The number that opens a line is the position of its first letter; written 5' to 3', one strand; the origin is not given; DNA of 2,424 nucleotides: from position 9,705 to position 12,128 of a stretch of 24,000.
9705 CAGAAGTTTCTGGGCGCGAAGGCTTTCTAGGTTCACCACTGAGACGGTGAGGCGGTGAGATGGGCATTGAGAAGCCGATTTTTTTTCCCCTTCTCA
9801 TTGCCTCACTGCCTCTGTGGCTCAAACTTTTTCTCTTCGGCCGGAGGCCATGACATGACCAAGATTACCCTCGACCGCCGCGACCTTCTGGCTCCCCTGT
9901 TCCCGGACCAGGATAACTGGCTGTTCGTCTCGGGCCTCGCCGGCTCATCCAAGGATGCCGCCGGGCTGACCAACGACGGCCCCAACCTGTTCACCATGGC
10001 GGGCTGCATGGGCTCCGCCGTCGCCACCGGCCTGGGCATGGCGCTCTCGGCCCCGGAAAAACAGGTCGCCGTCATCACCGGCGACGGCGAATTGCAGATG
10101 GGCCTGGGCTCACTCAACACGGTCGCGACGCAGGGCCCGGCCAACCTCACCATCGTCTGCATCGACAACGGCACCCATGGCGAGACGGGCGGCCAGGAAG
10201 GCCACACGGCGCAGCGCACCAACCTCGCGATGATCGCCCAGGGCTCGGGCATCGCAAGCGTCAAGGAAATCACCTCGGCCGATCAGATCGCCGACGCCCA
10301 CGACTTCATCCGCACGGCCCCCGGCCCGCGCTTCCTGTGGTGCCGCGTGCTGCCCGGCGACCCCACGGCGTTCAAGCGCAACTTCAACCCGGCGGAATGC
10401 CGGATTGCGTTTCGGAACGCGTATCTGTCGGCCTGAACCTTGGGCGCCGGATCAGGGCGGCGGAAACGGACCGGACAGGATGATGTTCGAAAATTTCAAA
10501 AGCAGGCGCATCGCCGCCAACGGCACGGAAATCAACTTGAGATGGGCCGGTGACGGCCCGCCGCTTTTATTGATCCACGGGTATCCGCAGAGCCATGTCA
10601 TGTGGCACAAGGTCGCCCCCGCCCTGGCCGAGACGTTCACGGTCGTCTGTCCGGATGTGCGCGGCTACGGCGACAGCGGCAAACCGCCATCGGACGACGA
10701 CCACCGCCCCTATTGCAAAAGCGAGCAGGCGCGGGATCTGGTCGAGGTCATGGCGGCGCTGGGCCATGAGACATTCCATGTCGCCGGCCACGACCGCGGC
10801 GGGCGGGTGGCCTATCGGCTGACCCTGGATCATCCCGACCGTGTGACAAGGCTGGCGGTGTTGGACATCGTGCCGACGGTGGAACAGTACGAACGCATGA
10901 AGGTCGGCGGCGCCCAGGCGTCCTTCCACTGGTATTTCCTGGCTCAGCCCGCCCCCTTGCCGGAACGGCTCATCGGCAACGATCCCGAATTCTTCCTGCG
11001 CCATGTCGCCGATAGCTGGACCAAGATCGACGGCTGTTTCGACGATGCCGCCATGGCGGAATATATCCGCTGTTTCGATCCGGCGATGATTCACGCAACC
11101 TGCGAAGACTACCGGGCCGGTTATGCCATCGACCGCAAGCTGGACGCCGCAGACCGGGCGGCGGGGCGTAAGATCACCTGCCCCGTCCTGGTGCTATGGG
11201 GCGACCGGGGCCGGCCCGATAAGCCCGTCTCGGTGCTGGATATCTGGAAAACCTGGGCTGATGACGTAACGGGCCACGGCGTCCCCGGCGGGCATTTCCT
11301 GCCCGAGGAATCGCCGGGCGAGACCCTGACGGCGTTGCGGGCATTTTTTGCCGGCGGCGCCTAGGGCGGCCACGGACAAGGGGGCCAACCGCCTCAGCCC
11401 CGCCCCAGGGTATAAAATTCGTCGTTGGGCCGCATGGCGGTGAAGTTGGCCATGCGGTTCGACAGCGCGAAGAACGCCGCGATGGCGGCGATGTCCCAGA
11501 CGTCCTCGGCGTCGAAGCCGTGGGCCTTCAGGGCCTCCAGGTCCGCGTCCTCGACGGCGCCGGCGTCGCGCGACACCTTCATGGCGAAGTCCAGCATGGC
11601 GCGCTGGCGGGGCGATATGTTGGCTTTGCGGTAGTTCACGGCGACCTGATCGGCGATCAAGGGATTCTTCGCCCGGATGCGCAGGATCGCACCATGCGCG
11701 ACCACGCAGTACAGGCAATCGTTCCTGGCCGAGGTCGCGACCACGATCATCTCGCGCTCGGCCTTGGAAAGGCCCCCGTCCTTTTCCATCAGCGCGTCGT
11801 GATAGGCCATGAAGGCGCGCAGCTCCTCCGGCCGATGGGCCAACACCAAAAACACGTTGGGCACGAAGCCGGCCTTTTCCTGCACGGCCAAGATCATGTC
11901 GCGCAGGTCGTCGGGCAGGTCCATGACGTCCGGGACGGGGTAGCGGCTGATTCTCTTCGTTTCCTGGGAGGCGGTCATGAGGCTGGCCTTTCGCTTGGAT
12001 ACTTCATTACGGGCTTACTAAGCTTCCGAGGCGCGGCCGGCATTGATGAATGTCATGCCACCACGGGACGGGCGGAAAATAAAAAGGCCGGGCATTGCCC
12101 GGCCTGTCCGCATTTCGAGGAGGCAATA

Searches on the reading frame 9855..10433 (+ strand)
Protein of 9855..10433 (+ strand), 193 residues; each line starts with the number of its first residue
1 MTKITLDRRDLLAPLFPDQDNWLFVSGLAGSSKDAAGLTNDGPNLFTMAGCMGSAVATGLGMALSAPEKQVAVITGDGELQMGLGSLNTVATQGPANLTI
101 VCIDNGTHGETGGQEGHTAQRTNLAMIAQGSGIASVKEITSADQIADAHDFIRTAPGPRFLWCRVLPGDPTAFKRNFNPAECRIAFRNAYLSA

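Call 20: find_related_loci(query=window:9855-10433:+, collection=genome_contigs, flank=10000)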
Query window:9855-10433:+ (193 aa) in genome_contigs; peptide patterns used: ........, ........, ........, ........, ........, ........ (x = any residue, [..] = any of these).
195 stretches matched a pattern; 36 encode a relative of the query (tblastn E <= 1e-3); 34 distinct loci.
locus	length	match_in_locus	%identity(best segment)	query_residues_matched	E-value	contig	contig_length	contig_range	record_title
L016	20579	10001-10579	96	1-193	5e-124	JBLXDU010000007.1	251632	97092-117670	MAG: Rhodospirillales bacterium isolate ES20-16 S20maxbin_out.036RE.5K@7, whole genome shotgun sequence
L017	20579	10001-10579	94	1-193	2e-123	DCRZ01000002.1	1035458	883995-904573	MAG TPA_asm: Rhodospirillaceae bacterium UBA1479 UBA1479_contig_217, whole genome shotgun sequence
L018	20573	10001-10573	96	1-191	2e-123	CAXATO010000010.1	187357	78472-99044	MAG TPA_asm: uncultured Magnetovibrio sp. isolate ERR2752158_binner12_Refined_88 genome assembly, contig: ERZ2772516.112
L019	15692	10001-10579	85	1-193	4e-112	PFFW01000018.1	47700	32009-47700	MAG: Rhodospirillales bacterium CG15_BIG_FIL_POST_REV_8_21_14_020_66_15 CG15_8_21_14_0.20_scaffold_195_c, whole genome s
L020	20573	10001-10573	87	1-191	5e-112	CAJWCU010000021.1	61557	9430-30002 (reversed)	MAG TPA_asm: uncultured Rhodospirillaceae bacterium isolate ERR599081_bin.38_MetaBAT_v2.12.1_MAG genome assembly, contig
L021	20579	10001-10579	84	1-193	8e-110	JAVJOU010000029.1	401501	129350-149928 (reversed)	MAG: Rhodospirillales bacterium isolate A1-SPW-30 k141_44883, whole genome shotgun sequence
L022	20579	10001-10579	82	1-193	5e-108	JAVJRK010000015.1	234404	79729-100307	MAG: Rhodospirillales bacterium isolate D1-CHI-22 k141_4446, whole genome shotgun sequence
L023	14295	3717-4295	78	1-193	1e-98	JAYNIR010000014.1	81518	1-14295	MAG: Rhodospirillaceae bacterium isolate 139544_COM_metabat_bins_2.tsv.187 NODE_219_length_81518_cov_14.713956, whole ge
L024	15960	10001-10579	74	1-193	2e-96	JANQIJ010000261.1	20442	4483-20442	MAG: Rhodospirillales bacterium isolate PL24a_bin.49 k99_4275370, whole genome shotgun sequence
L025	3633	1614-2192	66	1-193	2e-88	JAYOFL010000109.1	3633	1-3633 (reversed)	MAG: Rhodospirillales bacterium isolate 139551_S153_metabat_bins_2.tsv.079 NODE_25360_length_3633_cov_11.552543, whole g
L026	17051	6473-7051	95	1-193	4e-123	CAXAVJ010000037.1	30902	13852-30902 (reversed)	MAG TPA_asm: uncultured Rhodospirillaceae bacterium isolate ERR594358_concoct_25 genome assembly, contig: ERZ2772497.696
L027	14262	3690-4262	65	1-191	2e-84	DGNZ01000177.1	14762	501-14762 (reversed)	MAG TPA_asm: Rhodospirillaceae bacterium UBA4479 UBA4479_contig_40128, whole genome shotgun sequence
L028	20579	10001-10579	94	1-193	1e-121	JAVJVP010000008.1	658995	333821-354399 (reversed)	MAG: Rhodospirillales bacterium isolate C2-GNP5-11 k141_26450, whole genome shotgun sequence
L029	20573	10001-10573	63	1-191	5e-82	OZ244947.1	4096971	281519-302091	MAG: Rhodospirillales bacterium isolate 685544e8-54a0-4504-9ca6-f21ab3b9bd35 genome assembly, chromosome: 1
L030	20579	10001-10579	61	1-193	8e-82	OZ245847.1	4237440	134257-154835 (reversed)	MAG: Rhodospirillales bacterium isolate a3b51f7d-2ba9-4b20-b109-360ef5d28540 genome assembly, chromosome: 1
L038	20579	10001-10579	58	1-193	9e-77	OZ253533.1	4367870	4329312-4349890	MAG: Rhodospirillales bacterium isolate 9d264909-92db-45cc-bff1-2ee2e865f122 genome assembly, chromosome: 1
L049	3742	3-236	94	116-193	2e-46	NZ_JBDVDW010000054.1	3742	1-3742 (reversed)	MAG: Reichenbachiella sp. isolate CB.54.F.C2_137_011 CB_54_F_C2_137_011_000000000054, whole genome shotgun sequence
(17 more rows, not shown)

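Call 23: search_protein_families(library=pfam, proteins=[L016:10768-12504:-, L018:11250-12470:+, L018:12477-13079:+, L018:10729-11226:+, L038:12923-14119:-, L038:11914-12975:-, L038:11196-11894:-, L049:1554-3272:+, L049:579-1538:+, L017:10708-11355:+], max_evalue=0.001)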
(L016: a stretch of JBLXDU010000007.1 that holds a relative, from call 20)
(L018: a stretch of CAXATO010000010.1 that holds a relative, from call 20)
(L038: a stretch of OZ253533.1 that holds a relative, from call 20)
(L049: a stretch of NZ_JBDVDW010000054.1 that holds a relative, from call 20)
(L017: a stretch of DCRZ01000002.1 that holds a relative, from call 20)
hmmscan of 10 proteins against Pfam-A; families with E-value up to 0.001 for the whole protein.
L016:10768-12504:- (578 aa): 1 family
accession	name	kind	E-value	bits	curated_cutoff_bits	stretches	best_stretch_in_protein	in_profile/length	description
PF00078.32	RVT_1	-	1.5e-20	74.2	29.6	1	47-260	1-203/205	Reverse transcriptase (RNA-dependent DNA polymerase)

L018:11250-12470:+ (406 aa): 2 families
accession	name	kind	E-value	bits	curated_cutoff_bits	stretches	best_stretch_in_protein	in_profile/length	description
PF00145.23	DNA_methylase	-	1.6e-61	209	22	2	3-139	2-130/324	C-5 cytosine-specific DNA methylase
PF03602.21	Cons_hypoth95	-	0.00011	22.3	24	1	4-47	45-88/182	Conserved hypothetical protein 95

L018:12477-13079:+ (200 aa): 1 family
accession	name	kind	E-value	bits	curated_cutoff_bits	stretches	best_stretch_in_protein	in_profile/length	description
PF09517.16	RE_Eco29kI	-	9.2e-71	237.4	30.8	1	34-197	2-164/164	Eco29kI restriction endonuclease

L018:10729-11226:+ (165 aa): 1 family
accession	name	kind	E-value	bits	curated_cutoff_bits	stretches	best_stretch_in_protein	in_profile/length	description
PF03852.21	Vsr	-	1.8e-28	98.6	27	1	33-105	2-73/74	DNA mismatch endonuclease Vsr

L038:12923-14119:- (398 aa): 1 family
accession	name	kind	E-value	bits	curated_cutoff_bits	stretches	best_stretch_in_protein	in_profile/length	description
PF00145.23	DNA_methylase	-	2.1e-50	172.4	22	1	30-370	2-316/324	C-5 cytosine-specific DNA methylase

L038:11914-12975:- (353 aa): 1 family
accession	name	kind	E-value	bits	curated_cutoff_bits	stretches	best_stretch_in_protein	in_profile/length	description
PF03235.19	GmrSD_N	-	7.4e-30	105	33.2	1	50-184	10-197/199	GmrSD restriction endonuclease, N-terminal domain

L038:11196-11894:- (232 aa): 2 families
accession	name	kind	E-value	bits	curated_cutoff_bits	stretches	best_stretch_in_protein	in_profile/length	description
PF18737.6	HEPN_MAE_28990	-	2e-14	54.7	26.8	1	7-229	9-211/211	MAE_28990/MAE_18760-like HEPN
PF18735.6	HEPN_RiboL-PSP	-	0.00047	20.6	28.4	1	78-194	53-167/191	RiboL-PSP-HEPN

L049:1554-3272:+ (572 aa): 0 families

L049:579-1538:+ (319 aa): 5 families
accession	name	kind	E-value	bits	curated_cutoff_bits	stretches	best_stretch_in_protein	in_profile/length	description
PF01555.25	N6_N4_Mtase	-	1.6e-53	182.4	26.7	1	34-275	1-220/221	DNA methylase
PF09445.16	Methyltransf_15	-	1.2e-05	25.4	22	0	7-61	41-98/165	RNA cap guanine-N2 methyltransferase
PF01170.24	UPF0020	-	5.3e-05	23.5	22.3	0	7-55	95-143/197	RMKL-like, methyltransferase domain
PF13847.12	Methyltransf_31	-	0.00043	20.4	27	0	14-84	55-110/145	Methyltransferase domain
PF03602.21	Cons_hypoth95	-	0.00044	20.4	24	0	5-52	81-132/182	Conserved hypothetical protein 95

L017:10708-11355:+ (215 aa): 0 families

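Call 24: search_protein_families(library=padloc, proteins=[L016:10768-12504:-, L018:11250-12470:+, L018:12477-13079:+, L018:10729-11226:+, L038:12923-14119:-, L038:11914-12975:-, L038:11196-11894:-, L049:1554-3272:+, L049:579-1538:+, L017:10708-11355:+], max_evalue=0.001)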
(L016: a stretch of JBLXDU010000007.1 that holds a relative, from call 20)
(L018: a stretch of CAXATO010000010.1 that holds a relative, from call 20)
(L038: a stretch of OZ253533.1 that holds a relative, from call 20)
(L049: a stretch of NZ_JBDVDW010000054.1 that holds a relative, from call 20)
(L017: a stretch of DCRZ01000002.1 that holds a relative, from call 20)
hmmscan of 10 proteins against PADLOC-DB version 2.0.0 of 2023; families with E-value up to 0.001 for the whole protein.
L016:10768-12504:- (578 aa): 53 families (the best 25 are shown)
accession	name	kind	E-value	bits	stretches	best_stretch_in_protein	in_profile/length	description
PDLC02966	RT-Toprim_I-C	-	2.9e-225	747.1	1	4-571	7-555/568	single gene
PDLC02963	RT-Toprim_I-C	-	2.5e-224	743.9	1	5-569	3-550/552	single gene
PDLC02964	RT-Toprim_I-C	-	8.5e-154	511.3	1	8-566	2-551/554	single gene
PDLC02967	RT-Toprim_I-C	-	4.7e-153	508.9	1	8-564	2-545/549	single gene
PDLC02961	RT-TIR_XII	-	1.1e-106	355.6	1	6-385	8-371/475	single gene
PDLC02962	RT-TIR_XII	-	3.7e-102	340.6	1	7-426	9-356/478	single gene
PDLC02959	RT-Protease_XI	-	2.1e-99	331.8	1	7-329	3-308/510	single gene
PDLC02960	RT-Protease_XI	-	2.5e-97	325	1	8-329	2-305/506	single gene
PDLC02968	RT-Toprim_I-C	-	4.2e-96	320.9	1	17-382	3-348/529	single gene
PDLC02965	RT-Toprim_I-C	-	1.7e-95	318.9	1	17-383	3-350/529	single gene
PDLC02956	RT_XIII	-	1.1e-68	230.4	1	7-338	108-421/469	-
PDLC02946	RT_III-A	-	2.3e-60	202.5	1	16-277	38-273/330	-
PDLC02943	RT_III-A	-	1.3e-56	189.9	1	16-325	26-302/322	-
PDLC02941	RT_II-A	-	1e-55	187.1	1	9-328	10-285/309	-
PDLC02942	RT_III-A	-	1.8e-55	186.4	1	15-327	45-323/341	-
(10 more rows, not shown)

L018:11250-12470:+ (406 aa): 62 families (the best 25 are shown)
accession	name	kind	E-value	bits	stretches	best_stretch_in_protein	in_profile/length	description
PDLC03307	MTase_II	-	3.2e-131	436.1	1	2-391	1-371/382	Type II methyltransferase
PDLC00026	DruM2|DruM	-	7.4e-98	326.2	1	2-395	5-324/336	DNA cytosine methylase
PDLC03378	MTase_II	-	9.1e-77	256.6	1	2-395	3-336/344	Type II methyltransferase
PDLC03234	MTase_II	-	6.2e-65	217.9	3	2-130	5-134/375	Type II methyltransferase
PDLC03272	MTase_II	-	9.7e-61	204.1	1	1-393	74-394/407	Type II methyltransferase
PDLC03326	MTase_II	-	6.5e-60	201.4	3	3-138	6-141/412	Type II methyltransferase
PDLC00027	DruM2|DruM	-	2e-51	173.5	3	2-133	12-134/361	DNA cytosine methylase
PDLC00029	DruM2|DruM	-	1.1e-50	171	3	2-139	5-134/329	DNA cytosine methylase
PDLC00033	DruM2|DruM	-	2.4e-50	169.9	2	2-214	22-202/368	DNA cytosine methylase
PDLC02650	DrmMII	-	1.4e-48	163.8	3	3-125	10-138/435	DrmMII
PDLC00032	DruM2|DruM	-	3.3e-44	149.8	3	2-140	4-139/424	DNA cytosine methylase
PDLC02649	DrmMII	-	1.8e-43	147.1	3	70-207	114-227/422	DrmMII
PDLC00031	DruM2|DruM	-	4.6e-43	145.7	3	4-135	14-136/361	DNA cytosine methylase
PDLC03237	MTase_II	-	1.4e-38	130.4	3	5-126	797-922/1036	Type II methyltransferase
PDLC02656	DrmMII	-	2.5e-38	130.1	2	2-217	5-218/491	DrmMII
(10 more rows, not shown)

L018:12477-13079:+ (200 aa): 2 families
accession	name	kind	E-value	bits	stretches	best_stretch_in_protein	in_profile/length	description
PDLC03452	REase_II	-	1.5e-80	268.2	1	3-200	6-202/216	Type II restriction enzyme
PDLC03468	REase_II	-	3.8e-51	171.6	1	19-199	24-210/214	Type II restriction enzyme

L018:10729-11226:+ (165 aa): 1 family
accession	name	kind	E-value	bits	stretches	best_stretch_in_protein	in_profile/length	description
PDLC03397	Vsr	-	2.8e-27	93.7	1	39-156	9-125/156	Type II nicking endonuclease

L038:12923-14119:- (398 aa): 62 families (the best 25 are shown)
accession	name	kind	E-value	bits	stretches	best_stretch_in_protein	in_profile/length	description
PDLC03368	MTase_II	-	1.1e-102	341.7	1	2-368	59-417/427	Type II methyltransferase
PDLC00033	DruM2|DruM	-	1.4e-97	325.3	1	24-369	17-353/368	DNA cytosine methylase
PDLC03378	MTase_II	-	8.8e-72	240.3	1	28-371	2-321/344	Type II methyltransferase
PDLC03234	MTase_II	-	4.2e-56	188.8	2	28-260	4-222/375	Type II methyltransferase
PDLC03272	MTase_II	-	1.5e-49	167.2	1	22-369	68-379/407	Type II methyltransferase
PDLC03326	MTase_II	-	6.7e-47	158.6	1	31-369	7-365/412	Type II methyltransferase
PDLC03237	MTase_II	-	2.4e-43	146.3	2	31-228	796-985/1036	Type II methyltransferase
PDLC02656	DrmMII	-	7.7e-35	118.6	2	287-370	379-459/491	DrmMII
PDLC02649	DrmMII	-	6.7e-34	115.5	2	102-272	103-276/422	DrmMII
PDLC00026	DruM2|DruM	-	5.8e-32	109.6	1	28-371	4-309/336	DNA cytosine methylase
PDLC03279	MTase_II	-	7.5e-31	105.1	1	29-369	3-342/587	Type II methyltransferase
PDLC00030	DruM2|DruM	-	1.2e-30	105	1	26-369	3-353/380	DNA cytosine methylase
PDLC03736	oMTase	-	6.6e-30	101.5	2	27-211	1018-1199/1497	orphan methyltransferase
PDLC02648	DrmMII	-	2.1e-29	100.7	2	288-371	356-442/468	DrmMII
PDLC03225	MTase_II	-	5.3e-28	96.1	2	263-368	485-586/615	Type II methyltransferase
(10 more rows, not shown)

L038:11914-12975:- (353 aa): 6 families
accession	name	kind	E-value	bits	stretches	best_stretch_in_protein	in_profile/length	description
PDLC03877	NsnA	-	3.7e-56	189.1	1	24-302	34-323/385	-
PDLC04027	PD-T4-2_A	-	7.9e-39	131.7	1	56-317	56-323/363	-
PDLC03418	REase_II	-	1.2e-08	32.5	1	55-209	35-178/372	Type II restriction enzyme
PDLC04151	HEC-05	-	1.1e-05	22.4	1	39-82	26-69/600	-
PDLC04155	HEC-06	-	0.0005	16.7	0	40-111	8-87/562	-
PDLC04709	PDC-M55C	-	0.00053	16.7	0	42-92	18-68/554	-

L038:11196-11894:- (232 aa): 0 families

L049:1554-3272:+ (572 aa): 1 family
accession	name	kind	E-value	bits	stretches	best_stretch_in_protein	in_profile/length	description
PDLC02811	DpdB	-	1.7e-07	28.4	1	219-477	18-261/370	DpdB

L049:579-1538:+ (319 aa): 71 families (the best 25 are shown)
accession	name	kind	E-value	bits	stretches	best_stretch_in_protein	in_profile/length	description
PDLC03230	MTase_II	-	9.7e-76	253.4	1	15-276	36-280/360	Type II methyltransferase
PDLC03299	MTase_II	-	2.5e-74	248.5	1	12-282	12-261/296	Type II methyltransferase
PDLC03353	MTase_II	-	8.8e-49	164.4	2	14-119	9-116/260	Type II methyltransferase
PDLC03371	MTase_II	-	6e-46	155.1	1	12-283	8-257/260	Type II methyltransferase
PDLC03350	MTase_II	-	1.4e-44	150.8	2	12-119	54-158/312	Type II methyltransferase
PDLC03387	MTase_II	-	9e-43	144.5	2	106-280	136-277/289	Type II methyltransferase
PDLC03320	MTase_II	-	6.8e-41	138.3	1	10-283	28-279/289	Type II methyltransferase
PDLC03216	MTase_II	-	2.4e-30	103.8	2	214-283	191-260/364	Type II methyltransferase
PDLC03327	MTase_II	-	1.3e-28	98.2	1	21-263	46-269/319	Type II methyltransferase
PDLC03295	MTase_II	-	2.6e-28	97.3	1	16-280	5-268/292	Type II methyltransferase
PDLC03260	MTase_II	-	1.1e-27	94.8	2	201-303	234-336/349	Type II methyltransferase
PDLC03738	oMTase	-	4.1e-27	92.9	2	208-282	196-269/376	orphan methyltransferase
PDLC03265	MTase_II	-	2.1e-25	87.8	2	10-84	20-97/333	Type II methyltransferase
PDLC03300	MTase_II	-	4.4e-23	79.8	1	57-280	83-278/302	Type II methyltransferase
PDLC03339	MTase_II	-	1.4e-22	78.1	2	201-279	194-272/399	Type II methyltransferase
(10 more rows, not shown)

L017:10708-11355:+ (215 aa): 0 families

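Call 74: search_protein_families(library=pfam, proteins=[L026:7136-7606:+], max_evalue=0.01)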
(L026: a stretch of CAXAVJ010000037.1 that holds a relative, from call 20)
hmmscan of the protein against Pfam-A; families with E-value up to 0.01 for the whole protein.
L026:7136-7606:+ (156 aa): 0 families

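Call 75: search_protein_families(library=padloc, proteins=[L026:7136-7606:+], max_evalue=0.01)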
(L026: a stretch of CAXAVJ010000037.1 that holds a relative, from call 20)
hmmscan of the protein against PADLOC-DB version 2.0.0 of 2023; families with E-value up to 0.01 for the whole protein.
L026:7136-7606:+ (156 aa): 0 families

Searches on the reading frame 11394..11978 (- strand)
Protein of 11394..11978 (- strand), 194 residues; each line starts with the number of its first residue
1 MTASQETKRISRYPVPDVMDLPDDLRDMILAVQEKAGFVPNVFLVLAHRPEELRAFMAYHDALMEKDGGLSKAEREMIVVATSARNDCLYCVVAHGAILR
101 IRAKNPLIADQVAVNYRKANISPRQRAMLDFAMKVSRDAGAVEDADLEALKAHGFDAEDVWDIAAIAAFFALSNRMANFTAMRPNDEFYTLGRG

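Call 91: find_encoding_contigs(protein=window:11394-11978:-, flank=4000, max_places=10)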
Protein window:11394-11978:- (194 aa): 22 contigs read that carry it; 10 places shown.
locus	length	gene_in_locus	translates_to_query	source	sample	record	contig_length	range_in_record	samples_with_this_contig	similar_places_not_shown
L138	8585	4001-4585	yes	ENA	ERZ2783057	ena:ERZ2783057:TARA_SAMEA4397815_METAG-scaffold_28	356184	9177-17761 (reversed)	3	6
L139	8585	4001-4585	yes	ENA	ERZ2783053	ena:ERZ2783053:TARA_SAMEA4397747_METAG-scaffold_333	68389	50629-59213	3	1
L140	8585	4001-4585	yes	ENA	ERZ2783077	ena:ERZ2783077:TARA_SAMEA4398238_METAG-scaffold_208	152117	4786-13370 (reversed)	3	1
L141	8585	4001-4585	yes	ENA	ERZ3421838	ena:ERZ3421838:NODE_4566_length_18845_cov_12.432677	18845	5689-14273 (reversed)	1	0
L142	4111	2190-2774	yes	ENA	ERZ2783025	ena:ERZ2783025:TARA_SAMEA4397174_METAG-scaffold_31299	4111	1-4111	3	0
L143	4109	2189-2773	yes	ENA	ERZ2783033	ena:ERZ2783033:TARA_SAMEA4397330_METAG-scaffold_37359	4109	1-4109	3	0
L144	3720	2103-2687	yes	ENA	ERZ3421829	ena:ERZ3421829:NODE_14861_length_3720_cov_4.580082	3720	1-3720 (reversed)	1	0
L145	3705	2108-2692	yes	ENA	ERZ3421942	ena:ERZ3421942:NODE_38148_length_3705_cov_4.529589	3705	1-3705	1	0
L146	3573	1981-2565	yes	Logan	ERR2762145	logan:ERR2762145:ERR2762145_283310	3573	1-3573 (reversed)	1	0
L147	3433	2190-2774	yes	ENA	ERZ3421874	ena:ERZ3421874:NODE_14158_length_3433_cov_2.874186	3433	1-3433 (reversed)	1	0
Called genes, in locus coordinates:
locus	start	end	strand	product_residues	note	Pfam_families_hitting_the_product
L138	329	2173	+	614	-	PF13667:ThiC-associated, PF01964:ThiC_Rad_SAM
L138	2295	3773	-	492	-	PF07693:KAP_NTPase, PF24883:NPHP3_N (faint)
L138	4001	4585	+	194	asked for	PF04636:PA26 (weak), PF02627:CMD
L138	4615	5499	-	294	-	PF00561:Abhydrolase_1, PF12697:Abhydrolase_6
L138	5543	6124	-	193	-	PF02775:TPP_enzyme_C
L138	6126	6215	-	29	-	-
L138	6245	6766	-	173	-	PF02776:TPP_enzyme_N (weak)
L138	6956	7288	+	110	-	-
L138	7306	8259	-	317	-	-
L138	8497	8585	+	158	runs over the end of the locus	-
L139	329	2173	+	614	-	PF13667:ThiC-associated, PF01964:ThiC_Rad_SAM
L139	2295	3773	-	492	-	PF07693:KAP_NTPase, PF24883:NPHP3_N (faint)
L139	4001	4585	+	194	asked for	PF04636:PA26 (weak), PF02627:CMD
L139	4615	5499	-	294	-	PF00561:Abhydrolase_1, PF12697:Abhydrolase_6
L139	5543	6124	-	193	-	PF02775:TPP_enzyme_C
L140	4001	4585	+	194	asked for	PF04636:PA26 (weak), PF02627:CMD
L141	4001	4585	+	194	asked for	PF04636:PA26 (weak), PF02627:CMD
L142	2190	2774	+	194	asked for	PF04636:PA26 (weak), PF02627:CMD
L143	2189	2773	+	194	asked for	PF04636:PA26 (weak), PF02627:CMD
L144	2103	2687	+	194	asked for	PF04636:PA26 (weak), PF02627:CMD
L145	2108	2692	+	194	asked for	PF04636:PA26 (weak), PF02627:CMD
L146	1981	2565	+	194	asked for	PF04636:PA26 (weak), PF02627:CMD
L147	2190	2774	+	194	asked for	PF04636:PA26 (weak), PF02627:CMD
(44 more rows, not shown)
